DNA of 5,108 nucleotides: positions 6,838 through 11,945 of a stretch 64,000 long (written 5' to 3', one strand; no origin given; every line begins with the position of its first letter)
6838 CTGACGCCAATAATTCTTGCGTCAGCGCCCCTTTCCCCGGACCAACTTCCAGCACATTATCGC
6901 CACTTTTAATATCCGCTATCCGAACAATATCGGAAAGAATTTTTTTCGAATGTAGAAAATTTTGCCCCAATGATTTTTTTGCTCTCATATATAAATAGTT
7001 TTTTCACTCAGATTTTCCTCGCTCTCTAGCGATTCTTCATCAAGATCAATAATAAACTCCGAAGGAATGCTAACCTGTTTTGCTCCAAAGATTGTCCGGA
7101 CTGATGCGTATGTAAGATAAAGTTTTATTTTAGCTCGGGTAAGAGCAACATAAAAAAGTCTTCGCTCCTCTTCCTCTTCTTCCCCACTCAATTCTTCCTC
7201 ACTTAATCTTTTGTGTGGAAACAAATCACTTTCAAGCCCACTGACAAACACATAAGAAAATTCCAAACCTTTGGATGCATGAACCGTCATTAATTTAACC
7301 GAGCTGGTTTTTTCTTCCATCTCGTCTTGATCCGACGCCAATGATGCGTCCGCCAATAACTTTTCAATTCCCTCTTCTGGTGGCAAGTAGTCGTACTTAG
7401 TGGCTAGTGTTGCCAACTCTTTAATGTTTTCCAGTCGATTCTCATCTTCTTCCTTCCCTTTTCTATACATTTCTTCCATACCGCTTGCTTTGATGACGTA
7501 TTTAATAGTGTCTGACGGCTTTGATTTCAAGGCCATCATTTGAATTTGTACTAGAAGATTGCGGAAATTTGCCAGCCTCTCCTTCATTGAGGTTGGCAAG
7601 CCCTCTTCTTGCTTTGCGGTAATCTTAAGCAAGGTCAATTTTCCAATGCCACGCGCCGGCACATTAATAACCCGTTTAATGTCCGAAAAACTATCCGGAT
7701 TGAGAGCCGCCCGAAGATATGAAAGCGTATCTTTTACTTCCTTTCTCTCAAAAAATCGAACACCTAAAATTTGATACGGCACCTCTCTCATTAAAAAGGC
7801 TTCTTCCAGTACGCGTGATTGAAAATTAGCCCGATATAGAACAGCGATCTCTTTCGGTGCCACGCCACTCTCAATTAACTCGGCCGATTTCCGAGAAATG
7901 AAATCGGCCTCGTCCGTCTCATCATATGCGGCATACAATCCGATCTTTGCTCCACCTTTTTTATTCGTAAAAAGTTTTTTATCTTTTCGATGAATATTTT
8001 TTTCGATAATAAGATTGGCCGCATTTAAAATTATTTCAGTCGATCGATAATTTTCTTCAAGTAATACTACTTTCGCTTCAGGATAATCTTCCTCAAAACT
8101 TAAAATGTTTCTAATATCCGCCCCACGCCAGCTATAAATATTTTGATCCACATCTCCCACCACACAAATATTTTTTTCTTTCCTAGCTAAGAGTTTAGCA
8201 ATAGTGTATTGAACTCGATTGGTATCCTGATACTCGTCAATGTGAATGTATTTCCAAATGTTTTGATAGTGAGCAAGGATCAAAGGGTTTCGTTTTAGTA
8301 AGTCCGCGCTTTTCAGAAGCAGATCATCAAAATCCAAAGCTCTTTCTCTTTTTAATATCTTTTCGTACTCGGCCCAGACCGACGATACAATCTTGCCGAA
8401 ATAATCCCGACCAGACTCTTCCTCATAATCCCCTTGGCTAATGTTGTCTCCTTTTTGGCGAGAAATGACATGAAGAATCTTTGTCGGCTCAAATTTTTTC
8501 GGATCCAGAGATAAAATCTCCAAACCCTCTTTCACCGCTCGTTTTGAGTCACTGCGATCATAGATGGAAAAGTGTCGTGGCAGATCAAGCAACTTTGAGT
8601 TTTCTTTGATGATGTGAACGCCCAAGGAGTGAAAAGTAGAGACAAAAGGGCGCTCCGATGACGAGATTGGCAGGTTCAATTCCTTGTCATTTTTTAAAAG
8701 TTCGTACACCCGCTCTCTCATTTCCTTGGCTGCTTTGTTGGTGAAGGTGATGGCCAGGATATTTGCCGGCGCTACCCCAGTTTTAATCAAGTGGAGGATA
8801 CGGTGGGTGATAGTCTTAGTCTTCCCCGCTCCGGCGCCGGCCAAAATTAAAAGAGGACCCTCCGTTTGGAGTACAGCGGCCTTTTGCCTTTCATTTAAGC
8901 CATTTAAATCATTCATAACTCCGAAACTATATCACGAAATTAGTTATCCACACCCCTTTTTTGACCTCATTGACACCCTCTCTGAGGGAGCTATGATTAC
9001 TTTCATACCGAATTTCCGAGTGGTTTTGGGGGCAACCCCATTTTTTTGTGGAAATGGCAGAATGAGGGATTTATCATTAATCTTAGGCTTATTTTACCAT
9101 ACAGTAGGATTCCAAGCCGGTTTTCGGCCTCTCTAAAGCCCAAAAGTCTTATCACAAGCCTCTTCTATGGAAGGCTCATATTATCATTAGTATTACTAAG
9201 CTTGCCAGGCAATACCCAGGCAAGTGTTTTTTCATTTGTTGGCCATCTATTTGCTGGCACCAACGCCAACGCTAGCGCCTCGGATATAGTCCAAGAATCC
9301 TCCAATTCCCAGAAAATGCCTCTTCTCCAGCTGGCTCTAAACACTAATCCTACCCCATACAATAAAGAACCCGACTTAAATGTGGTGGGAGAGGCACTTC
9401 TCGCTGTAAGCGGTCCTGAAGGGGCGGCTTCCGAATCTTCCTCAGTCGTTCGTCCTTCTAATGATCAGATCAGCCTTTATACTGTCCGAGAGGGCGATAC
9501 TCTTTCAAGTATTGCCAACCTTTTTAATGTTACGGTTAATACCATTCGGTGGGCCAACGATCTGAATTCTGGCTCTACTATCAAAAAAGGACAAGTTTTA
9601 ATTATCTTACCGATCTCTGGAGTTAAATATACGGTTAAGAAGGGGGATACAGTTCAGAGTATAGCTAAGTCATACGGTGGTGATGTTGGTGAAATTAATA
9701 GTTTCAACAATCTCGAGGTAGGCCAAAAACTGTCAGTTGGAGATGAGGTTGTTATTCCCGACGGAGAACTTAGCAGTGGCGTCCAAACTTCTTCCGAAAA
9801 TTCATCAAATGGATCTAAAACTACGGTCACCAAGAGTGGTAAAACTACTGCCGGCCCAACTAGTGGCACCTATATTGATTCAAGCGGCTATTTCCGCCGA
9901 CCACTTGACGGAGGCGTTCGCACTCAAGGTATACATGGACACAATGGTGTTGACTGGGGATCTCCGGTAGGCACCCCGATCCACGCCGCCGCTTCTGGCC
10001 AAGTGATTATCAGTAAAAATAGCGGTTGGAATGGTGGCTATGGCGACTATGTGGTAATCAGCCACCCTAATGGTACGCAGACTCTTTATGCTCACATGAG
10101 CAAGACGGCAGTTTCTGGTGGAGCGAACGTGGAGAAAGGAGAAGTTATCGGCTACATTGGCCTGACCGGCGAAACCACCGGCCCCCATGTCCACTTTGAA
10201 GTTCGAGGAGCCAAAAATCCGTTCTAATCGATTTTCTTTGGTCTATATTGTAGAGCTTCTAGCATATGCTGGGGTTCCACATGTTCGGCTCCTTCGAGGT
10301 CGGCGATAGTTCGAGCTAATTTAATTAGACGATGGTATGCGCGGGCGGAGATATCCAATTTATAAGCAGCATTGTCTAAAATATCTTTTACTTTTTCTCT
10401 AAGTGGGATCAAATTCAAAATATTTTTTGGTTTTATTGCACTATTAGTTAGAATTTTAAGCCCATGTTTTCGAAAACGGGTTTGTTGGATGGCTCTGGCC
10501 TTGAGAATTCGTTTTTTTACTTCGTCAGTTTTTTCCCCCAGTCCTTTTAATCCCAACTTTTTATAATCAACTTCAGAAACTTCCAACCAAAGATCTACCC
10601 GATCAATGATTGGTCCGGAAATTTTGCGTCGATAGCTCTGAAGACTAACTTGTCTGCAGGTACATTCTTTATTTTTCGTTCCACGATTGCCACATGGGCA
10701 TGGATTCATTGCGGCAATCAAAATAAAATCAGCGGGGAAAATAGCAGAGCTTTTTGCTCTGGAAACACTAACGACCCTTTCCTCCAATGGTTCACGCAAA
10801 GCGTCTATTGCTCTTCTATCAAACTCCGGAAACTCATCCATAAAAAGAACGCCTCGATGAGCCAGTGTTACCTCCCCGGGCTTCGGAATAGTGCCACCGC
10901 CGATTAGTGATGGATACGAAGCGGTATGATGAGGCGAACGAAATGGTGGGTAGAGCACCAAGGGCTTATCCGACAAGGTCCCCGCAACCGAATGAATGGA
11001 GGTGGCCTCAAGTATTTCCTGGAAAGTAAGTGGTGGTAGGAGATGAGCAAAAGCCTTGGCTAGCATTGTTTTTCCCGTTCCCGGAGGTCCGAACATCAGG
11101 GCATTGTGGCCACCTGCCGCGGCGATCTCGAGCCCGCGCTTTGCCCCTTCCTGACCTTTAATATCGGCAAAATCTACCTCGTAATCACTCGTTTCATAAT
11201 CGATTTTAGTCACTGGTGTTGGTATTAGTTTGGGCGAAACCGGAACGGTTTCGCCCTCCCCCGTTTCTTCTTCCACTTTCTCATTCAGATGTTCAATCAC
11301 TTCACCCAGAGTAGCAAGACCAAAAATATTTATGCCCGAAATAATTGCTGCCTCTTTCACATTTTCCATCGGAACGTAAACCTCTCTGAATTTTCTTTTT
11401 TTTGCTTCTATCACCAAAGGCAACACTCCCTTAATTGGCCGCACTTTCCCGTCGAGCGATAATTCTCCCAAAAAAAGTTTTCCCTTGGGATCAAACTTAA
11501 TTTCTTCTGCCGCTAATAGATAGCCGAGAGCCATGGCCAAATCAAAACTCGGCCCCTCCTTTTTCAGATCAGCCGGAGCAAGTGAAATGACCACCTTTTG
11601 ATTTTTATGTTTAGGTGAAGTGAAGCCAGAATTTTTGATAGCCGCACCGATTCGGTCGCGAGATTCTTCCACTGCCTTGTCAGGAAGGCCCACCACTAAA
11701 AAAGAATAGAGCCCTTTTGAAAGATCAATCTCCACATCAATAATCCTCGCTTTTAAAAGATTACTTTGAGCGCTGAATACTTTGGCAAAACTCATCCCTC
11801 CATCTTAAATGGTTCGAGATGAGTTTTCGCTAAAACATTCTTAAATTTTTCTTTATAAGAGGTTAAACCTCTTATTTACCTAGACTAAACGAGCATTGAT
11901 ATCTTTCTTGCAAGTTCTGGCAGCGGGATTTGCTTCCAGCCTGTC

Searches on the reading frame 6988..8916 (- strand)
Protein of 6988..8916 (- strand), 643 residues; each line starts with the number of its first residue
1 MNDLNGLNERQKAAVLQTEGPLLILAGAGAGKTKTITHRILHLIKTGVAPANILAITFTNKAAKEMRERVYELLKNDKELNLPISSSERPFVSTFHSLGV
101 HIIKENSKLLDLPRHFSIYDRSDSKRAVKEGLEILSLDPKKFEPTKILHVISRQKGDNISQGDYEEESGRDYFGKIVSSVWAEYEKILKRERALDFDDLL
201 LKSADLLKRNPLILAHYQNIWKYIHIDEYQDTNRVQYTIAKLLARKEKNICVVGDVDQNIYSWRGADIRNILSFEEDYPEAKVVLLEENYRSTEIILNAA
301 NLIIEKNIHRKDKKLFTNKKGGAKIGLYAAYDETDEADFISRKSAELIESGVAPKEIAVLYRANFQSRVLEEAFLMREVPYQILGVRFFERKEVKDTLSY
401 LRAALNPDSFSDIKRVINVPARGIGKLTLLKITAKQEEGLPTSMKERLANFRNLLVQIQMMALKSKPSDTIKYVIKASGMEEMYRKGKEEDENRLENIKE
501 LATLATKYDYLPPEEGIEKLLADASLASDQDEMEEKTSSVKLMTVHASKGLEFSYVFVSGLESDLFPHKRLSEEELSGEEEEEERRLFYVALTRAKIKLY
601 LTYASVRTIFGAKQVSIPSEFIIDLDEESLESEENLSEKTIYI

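Call 61: search_protein_families(library=pfam, proteins=[window:6988-8916:-], max_evalue=0.001)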
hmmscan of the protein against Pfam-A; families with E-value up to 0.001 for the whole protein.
window:6988-8916:- (643 aa): 7 families
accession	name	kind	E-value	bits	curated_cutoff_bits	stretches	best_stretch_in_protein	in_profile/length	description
PF00580.27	UvrD-helicase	-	6e-86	288.9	23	1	7-279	1-271/271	UvrD/REP helicase N-terminal domain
PF13361.12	UvrD_C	-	2.2e-65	221.8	25.6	1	285-605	2-349/350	UvrD-like helicase C-terminal domain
PF13245.12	AAA_19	-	7.7e-23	81.6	25.1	1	11-262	1-132/134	AAA domain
PF13538.12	UvrD_C_2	-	4.8e-11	42.8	27.4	1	580-602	30-52/52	UvrD-like helicase C-terminal domain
PF01443.25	Viral_helicase1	-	4.1e-06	27.2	21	0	530-600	172-225/228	Viral superfamily 1 RNA helicase core domain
PF13087.12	AAA_12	-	4.4e-06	26.9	27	0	532-601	131-190/195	AAA domain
PF13604.12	AAA_30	-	0.00014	22.1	27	0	7-69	2-65/191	AAA domain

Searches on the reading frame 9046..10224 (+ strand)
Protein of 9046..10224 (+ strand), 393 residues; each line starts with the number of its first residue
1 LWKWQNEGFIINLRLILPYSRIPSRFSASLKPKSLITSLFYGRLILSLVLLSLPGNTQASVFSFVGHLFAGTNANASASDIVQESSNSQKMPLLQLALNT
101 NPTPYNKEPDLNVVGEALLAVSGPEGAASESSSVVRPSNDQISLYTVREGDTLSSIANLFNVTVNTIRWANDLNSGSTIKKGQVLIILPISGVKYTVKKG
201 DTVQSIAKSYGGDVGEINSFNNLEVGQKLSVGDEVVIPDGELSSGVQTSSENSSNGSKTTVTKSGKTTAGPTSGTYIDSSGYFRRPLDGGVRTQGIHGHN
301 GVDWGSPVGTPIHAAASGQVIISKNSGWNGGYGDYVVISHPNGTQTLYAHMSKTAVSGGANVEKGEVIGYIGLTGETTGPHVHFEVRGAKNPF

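Call 61: search_protein_families(library=pfam, proteins=[window:9046-10224:+], max_evalue=0.001)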
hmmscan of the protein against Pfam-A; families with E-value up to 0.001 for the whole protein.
window:9046-10224:+ (393 aa): 5 families
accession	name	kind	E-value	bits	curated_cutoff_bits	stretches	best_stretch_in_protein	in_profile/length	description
PF01551.29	Peptidase_M23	-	6.6e-30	103.6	28.7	1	298-391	2-92/96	Peptidase family M23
PF01476.26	LysM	-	2.1e-24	85.7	20.9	2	145-187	1-42/43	LysM domain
PF23473.1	LysM3_LYK4_5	-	2e-12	47.4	29.3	1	145-177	5-37/48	LYK4/5 LysM3 domain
PF23446.1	LysM1_NFP_LYK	-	4e-08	34.5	36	1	151-187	16-53/60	NFP/LYK LysM1 domain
PF23577.1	LysM_RLK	-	0.0001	22.7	27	0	145-183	3-38/44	LysM domain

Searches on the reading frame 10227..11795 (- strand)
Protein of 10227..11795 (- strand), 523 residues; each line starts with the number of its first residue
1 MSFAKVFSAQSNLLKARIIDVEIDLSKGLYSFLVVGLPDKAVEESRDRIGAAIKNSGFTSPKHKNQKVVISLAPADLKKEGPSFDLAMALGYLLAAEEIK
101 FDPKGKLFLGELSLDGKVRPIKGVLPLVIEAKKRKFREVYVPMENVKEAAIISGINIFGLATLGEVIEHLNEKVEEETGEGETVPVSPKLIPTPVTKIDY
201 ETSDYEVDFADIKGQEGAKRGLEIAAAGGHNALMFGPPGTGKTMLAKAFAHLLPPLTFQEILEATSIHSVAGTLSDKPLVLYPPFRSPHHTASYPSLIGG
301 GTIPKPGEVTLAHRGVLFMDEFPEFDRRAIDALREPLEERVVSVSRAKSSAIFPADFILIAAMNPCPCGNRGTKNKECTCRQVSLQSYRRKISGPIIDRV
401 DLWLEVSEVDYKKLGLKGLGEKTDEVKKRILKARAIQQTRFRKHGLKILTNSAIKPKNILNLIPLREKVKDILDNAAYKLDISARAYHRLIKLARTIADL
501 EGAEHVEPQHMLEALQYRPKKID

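Call 61: search_protein_families(library=pfam, proteins=[window:10227-11795:-], max_evalue=0.001)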
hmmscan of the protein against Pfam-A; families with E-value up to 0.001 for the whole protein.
window:10227-11795:- (523 aa): 8 families
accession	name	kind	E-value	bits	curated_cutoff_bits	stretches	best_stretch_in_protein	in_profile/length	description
PF01078.27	Mg_chelatase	-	9e-89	296.8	20.3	1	208-413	1-206/207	Magnesium chelatase, subunit ChlI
PF13541.12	ChlI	-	3e-40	137.3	27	1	21-145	1-121/121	Subunit ChlI of Mg-chelatase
PF13335.12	Mg_chelatase_C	-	2.1e-27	96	26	1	420-518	1-94/94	Magnesium chelatase, subunit ChlI C-terminal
PF07728.20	AAA_5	-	5.5e-10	39.8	22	1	232-370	2-126/139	AAA domain (dynein-related subfamily)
PF00493.29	MCM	-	7.3e-10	38.8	23.3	1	305-369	113-175/224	MCM P-loop domain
PF05362.19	Lon_C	-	2.9e-08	34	21.1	1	49-152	77-184/205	Lon protease (S16) C-terminal proteolytic domain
PF00004.35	AAA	-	1.7e-05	25.8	21.2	1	233-253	2-22/131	ATPase family associated with various cellular activities (AAA)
PF00158.32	Sigma54_activat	-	0.00028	21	20.2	0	304-364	84-142/168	Sigma-54 interaction domain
